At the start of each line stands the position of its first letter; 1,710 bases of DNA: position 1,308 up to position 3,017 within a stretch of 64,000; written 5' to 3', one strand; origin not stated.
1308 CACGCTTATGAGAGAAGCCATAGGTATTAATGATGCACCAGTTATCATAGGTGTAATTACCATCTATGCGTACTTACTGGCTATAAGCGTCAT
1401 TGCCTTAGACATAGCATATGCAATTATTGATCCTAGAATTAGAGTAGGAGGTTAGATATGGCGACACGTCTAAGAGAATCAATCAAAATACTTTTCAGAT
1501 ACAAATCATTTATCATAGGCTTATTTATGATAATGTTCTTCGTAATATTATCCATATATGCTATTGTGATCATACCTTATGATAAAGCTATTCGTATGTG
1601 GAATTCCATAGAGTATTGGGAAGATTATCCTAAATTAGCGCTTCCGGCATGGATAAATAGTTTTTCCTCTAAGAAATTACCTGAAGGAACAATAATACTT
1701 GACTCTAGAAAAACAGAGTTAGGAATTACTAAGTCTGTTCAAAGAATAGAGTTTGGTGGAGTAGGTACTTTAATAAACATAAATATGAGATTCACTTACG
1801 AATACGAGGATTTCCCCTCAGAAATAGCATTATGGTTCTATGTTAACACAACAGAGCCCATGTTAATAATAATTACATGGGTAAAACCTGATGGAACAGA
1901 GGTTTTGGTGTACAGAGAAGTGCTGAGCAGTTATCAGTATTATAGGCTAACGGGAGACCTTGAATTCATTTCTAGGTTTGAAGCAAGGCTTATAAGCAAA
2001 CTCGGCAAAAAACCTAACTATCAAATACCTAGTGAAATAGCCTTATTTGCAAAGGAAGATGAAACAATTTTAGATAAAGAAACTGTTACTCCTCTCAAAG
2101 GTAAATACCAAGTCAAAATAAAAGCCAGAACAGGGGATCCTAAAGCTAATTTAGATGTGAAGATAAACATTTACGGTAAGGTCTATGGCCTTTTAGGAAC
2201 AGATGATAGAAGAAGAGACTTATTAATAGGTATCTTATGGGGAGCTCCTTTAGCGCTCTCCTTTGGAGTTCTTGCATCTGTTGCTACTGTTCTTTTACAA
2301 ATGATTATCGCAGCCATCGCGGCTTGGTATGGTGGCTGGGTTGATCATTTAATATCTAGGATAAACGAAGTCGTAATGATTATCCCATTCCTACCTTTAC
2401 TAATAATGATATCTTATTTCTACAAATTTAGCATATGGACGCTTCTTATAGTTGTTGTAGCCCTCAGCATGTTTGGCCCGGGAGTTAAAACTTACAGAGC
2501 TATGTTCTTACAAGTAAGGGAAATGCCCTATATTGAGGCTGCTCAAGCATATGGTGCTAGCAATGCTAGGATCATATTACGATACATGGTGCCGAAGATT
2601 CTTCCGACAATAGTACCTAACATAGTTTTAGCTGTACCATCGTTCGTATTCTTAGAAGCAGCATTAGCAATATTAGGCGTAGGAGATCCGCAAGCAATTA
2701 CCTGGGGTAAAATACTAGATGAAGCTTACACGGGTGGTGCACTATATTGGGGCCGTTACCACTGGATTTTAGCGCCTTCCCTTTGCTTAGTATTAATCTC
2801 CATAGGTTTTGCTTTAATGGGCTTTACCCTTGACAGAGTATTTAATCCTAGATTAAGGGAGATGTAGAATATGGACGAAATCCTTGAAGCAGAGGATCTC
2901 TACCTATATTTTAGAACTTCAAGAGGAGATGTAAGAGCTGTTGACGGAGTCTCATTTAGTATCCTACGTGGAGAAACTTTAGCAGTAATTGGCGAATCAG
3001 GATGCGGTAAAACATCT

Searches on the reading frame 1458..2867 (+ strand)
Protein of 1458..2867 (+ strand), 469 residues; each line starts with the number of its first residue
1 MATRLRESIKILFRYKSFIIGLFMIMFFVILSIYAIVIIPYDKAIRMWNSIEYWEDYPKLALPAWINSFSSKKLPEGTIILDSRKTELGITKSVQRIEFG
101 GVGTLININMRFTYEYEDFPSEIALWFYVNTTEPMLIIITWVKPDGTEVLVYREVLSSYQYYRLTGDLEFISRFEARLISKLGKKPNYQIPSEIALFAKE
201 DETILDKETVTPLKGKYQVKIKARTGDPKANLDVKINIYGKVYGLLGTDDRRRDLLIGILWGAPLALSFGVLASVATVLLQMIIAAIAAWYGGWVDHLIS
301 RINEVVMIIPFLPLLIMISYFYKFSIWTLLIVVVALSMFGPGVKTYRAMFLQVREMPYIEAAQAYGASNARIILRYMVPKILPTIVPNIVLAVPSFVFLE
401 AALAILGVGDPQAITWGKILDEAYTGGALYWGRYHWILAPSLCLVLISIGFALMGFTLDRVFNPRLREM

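Call 72: find_encoding_contigs(protein=window:1458-2867:+, flank=10000, max_places=2)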
Protein window:1458-2867:+ (469 aa): no gene with exactly this product is on record in the collection.
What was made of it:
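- Call 72 found no record for the left end.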
